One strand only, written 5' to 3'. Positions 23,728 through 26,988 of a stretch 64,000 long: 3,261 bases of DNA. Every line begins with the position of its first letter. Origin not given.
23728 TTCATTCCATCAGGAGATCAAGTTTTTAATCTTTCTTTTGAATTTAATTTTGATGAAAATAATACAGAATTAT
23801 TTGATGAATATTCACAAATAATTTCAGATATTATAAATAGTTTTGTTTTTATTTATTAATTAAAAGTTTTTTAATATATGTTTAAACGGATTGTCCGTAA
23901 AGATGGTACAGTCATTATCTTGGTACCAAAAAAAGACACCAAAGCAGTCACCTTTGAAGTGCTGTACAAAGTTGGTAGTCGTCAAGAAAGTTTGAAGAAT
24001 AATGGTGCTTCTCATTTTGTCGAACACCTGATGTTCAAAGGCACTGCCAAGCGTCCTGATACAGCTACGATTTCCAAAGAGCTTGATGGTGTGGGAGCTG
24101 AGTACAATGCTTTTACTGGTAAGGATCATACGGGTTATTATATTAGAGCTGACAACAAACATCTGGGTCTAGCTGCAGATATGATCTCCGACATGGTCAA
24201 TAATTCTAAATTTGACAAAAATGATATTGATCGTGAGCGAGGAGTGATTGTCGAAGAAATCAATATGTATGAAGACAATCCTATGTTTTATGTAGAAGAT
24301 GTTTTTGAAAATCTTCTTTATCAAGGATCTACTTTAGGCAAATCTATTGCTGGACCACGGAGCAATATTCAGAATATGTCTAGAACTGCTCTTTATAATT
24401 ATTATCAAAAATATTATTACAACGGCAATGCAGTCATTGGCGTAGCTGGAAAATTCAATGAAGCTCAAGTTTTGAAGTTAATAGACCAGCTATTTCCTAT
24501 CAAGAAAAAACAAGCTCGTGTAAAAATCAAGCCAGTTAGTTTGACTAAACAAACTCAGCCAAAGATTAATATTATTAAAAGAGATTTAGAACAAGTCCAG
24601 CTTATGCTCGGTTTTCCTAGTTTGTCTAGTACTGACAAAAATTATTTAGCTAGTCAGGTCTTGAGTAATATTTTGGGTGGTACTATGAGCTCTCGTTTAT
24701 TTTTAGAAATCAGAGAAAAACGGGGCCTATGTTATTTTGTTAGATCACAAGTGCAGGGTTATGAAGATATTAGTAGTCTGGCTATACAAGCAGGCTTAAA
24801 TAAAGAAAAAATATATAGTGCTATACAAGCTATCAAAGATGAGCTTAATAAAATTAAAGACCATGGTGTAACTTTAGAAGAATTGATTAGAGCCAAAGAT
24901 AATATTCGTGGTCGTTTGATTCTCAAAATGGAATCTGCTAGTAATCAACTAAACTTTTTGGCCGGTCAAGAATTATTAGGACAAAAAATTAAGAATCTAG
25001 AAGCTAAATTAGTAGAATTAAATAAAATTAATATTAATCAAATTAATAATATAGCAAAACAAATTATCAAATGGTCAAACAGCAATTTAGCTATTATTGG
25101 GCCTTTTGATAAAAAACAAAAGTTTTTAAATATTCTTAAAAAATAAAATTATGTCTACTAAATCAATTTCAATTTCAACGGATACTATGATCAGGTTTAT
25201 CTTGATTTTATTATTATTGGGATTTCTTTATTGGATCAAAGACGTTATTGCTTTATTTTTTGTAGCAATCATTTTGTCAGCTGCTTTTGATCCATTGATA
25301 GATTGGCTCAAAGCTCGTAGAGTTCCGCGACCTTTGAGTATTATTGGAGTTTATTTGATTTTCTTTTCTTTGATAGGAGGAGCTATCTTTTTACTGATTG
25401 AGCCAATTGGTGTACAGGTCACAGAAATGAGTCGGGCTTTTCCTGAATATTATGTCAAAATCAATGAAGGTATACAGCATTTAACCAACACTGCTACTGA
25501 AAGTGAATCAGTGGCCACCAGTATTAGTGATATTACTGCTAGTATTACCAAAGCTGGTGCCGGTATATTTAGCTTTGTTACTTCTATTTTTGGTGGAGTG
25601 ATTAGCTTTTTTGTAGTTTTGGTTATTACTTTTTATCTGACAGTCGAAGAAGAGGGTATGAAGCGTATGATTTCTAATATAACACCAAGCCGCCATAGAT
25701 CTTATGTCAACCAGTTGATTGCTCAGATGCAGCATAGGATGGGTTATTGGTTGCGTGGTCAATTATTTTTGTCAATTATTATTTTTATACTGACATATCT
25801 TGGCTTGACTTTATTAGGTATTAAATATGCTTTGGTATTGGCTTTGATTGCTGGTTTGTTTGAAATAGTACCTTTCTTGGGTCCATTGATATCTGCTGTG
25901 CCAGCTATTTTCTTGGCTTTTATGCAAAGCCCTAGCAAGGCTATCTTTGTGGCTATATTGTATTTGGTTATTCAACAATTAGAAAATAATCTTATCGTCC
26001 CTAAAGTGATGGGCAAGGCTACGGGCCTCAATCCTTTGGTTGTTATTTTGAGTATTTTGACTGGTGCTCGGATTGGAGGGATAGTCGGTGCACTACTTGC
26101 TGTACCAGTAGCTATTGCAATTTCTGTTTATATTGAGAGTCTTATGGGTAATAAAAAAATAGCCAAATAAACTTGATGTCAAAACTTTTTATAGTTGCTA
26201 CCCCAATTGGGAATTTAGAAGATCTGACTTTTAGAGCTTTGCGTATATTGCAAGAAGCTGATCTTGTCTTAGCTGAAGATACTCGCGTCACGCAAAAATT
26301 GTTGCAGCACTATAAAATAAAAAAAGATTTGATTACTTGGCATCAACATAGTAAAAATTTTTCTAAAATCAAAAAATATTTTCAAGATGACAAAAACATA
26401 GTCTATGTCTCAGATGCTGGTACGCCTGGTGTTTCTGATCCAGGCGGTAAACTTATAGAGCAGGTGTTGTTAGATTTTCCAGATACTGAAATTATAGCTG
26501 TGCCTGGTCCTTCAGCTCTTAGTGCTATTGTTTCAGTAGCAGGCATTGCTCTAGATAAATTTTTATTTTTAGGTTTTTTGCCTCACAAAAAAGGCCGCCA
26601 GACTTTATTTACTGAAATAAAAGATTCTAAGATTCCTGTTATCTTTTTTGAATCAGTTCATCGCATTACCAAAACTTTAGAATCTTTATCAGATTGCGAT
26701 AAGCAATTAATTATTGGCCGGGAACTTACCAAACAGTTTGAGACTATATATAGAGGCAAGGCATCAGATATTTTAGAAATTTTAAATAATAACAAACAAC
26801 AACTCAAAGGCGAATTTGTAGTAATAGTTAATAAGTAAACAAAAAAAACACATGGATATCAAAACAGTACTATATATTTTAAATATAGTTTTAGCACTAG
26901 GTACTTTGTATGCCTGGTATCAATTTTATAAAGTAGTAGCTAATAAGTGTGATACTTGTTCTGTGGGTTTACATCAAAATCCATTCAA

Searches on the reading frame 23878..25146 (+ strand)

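Call 13: search_protein_families(library=pfam, proteins=[window:23878-25146:+])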
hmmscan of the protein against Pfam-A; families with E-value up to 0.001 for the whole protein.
window:23878-25146:+ (422 aa): 2 families
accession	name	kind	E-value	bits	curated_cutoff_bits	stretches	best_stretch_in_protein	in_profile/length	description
PF05193.26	Peptidase_M16_C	-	7.8e-40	137.1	23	1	167-342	2-180/181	Peptidase M16 inactive domain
PF00675.25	Peptidase_M16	-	2.9e-36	125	22.3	1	15-160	4-148/149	Insulinase (Peptidase family M16)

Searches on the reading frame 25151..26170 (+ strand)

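Call 13: search_protein_families(library=pfam, proteins=[window:25151-26170:+])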
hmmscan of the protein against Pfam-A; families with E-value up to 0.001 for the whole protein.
window:25151-26170:+ (339 aa): 1 family
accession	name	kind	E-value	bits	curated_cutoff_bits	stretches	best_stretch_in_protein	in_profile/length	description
PF01594.21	AI-2E_transport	-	1.2e-74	251.9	34.3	1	15-330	3-325/327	AI-2E family transporter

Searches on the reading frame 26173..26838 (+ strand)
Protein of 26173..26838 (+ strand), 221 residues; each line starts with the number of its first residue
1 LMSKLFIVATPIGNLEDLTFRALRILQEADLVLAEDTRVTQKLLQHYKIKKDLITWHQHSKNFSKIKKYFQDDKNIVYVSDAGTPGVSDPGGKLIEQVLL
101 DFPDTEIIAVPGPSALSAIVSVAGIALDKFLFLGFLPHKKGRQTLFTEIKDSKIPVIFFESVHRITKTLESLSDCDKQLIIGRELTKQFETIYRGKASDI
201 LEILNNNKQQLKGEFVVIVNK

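Call 13: search_protein_families(library=pfam, proteins=[window:26173-26838:+])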
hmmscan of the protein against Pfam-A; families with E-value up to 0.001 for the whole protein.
window:26173-26838:+ (221 aa): 1 family
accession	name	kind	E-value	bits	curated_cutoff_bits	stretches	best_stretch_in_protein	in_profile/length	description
PF00590.25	TP_methylase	-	1.2e-31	110.7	27.8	1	4-200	1-211/212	Tetrapyrrole (Corrin/Porphyrin) Methylases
